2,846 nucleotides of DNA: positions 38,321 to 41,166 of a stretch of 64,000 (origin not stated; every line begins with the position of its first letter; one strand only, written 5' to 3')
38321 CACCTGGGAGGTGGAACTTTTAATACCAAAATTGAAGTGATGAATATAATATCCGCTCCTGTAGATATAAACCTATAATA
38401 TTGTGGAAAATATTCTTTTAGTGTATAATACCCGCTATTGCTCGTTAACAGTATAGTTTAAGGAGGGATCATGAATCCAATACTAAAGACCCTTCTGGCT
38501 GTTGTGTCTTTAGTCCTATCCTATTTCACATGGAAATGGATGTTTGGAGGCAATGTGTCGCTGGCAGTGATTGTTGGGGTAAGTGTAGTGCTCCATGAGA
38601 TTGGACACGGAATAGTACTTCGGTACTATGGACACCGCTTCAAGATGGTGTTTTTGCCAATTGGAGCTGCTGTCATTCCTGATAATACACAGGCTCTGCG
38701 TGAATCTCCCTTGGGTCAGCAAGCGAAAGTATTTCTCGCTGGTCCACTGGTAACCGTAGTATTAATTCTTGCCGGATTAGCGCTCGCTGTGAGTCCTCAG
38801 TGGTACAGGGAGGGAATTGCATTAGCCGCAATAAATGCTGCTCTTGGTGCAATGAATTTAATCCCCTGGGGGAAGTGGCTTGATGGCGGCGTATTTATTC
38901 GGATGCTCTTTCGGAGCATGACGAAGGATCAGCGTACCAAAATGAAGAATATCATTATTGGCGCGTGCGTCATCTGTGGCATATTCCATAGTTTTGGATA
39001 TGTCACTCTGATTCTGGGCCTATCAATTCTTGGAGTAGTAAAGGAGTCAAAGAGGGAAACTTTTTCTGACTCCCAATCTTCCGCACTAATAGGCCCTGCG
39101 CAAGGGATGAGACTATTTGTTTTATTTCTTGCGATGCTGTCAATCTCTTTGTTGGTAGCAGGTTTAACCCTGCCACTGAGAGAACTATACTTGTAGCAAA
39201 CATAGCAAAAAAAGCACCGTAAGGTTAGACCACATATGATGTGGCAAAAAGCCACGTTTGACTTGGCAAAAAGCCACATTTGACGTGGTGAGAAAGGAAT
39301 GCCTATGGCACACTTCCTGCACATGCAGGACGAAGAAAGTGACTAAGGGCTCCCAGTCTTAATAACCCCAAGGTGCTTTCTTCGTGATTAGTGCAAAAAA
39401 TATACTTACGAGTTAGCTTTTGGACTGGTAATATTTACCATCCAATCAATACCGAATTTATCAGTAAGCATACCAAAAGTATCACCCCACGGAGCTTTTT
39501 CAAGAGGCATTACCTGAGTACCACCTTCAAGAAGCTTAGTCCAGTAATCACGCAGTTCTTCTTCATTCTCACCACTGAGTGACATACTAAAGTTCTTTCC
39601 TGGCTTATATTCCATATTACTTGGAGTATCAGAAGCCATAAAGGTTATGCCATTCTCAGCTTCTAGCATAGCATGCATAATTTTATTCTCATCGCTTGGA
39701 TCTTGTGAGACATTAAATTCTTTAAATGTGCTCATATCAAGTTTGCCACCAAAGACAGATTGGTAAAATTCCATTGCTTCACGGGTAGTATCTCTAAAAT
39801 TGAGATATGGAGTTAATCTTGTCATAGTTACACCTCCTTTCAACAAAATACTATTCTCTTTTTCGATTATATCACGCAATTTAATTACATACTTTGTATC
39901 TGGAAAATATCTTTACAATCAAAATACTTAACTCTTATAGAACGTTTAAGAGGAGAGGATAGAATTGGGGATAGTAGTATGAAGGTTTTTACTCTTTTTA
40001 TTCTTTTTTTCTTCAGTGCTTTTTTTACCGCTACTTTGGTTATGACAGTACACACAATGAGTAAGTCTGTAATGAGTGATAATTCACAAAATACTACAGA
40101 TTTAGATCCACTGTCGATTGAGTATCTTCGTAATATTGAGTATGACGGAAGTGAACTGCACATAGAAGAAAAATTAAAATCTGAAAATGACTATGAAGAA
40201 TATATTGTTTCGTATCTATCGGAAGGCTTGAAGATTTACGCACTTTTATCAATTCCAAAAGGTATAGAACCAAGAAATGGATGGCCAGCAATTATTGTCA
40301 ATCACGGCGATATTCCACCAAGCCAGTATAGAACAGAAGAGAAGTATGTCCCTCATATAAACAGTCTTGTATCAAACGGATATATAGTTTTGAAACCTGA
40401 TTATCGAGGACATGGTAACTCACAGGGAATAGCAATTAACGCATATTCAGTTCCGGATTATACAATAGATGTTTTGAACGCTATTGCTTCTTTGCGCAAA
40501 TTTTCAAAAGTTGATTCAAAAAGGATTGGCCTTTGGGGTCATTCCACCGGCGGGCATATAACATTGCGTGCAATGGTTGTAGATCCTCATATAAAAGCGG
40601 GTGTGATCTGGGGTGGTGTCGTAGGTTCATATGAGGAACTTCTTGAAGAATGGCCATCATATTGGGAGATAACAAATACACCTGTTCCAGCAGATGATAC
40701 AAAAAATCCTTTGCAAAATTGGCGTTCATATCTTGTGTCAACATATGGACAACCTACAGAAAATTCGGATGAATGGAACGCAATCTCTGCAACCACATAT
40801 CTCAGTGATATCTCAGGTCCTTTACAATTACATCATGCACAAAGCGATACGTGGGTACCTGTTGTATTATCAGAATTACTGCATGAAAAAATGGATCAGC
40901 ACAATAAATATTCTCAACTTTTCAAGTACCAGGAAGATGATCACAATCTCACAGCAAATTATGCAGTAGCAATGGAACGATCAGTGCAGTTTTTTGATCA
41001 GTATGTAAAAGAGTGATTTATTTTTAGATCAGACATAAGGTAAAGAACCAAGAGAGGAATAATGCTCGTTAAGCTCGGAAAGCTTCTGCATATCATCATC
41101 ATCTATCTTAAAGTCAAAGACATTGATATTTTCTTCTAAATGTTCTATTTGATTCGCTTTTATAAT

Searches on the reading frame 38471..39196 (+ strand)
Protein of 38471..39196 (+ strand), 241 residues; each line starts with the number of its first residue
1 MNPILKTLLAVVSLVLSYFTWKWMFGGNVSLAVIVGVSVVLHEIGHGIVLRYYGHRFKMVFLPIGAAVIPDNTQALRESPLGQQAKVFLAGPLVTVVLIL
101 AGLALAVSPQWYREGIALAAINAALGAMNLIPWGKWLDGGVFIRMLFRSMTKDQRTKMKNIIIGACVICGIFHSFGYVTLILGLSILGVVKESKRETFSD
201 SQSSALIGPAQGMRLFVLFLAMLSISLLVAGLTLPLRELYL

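Call 114: search_protein_families(library=pfam, proteins=[window:38471-39196:+], max_evalue=0.001)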
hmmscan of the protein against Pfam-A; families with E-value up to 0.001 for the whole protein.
window:38471-39196:+ (241 aa): 1 family
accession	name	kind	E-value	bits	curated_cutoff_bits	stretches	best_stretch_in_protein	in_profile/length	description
PF02163.28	Peptidase_M50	-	3.3e-15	56.5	27.2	2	31-106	2-100/221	Peptidase family M50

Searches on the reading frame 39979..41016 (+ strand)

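Call 114: search_protein_families(library=pfam, proteins=[window:39979-41016:+], max_evalue=0.001)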
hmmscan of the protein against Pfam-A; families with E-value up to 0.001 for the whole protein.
window:39979-41016:+ (345 aa): 11 families
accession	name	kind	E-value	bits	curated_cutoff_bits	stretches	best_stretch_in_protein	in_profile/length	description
PF20434.5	BD-FAE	-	1.4e-12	48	26.8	2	102-196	13-104/215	BD-FAE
PF12146.15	Hydrolase_4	-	4e-12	46.4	27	1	122-213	19-109/239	Serine aminopeptidase, S33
PF00326.27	Peptidase_S9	-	4.7e-12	46.3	22.6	1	127-344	7-211/213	Prolyl oligopeptidase family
PF01738.24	DLH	-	2.7e-11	43.9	21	1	126-214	33-130/217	Dienelactone hydrolase family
PF12697.13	Abhydrolase_6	-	4.6e-08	34.4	26.3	1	124-250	17-122/217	Alpha/beta hydrolase family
PF02129.25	Peptidase_S15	-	1.9e-07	31.5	23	1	118-220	34-135/262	X-Pro dipeptidyl-peptidase (S15 family)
PF03583.20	LIP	-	4.5e-07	29.9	23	1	127-205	19-95/286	Secretory lipase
PF00561.26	Abhydrolase_1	-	9.1e-06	25.9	25.8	1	127-267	20-163/245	alpha/beta hydrolase fold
PF05448.18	AXE1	-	1.1e-05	24.8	21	0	163-209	158-204/321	Acetyl xylan esterase (AXE1)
PF08840.17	BAAT_C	-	0.00055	20.5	20.9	0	167-335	8-171/210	BAAT / Acyl-CoA thioester hydrolase C terminal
PF02230.22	Abhydrolase_2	-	0.00089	19.6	23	0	178-210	102-134/217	Phospholipase/Carboxylesterase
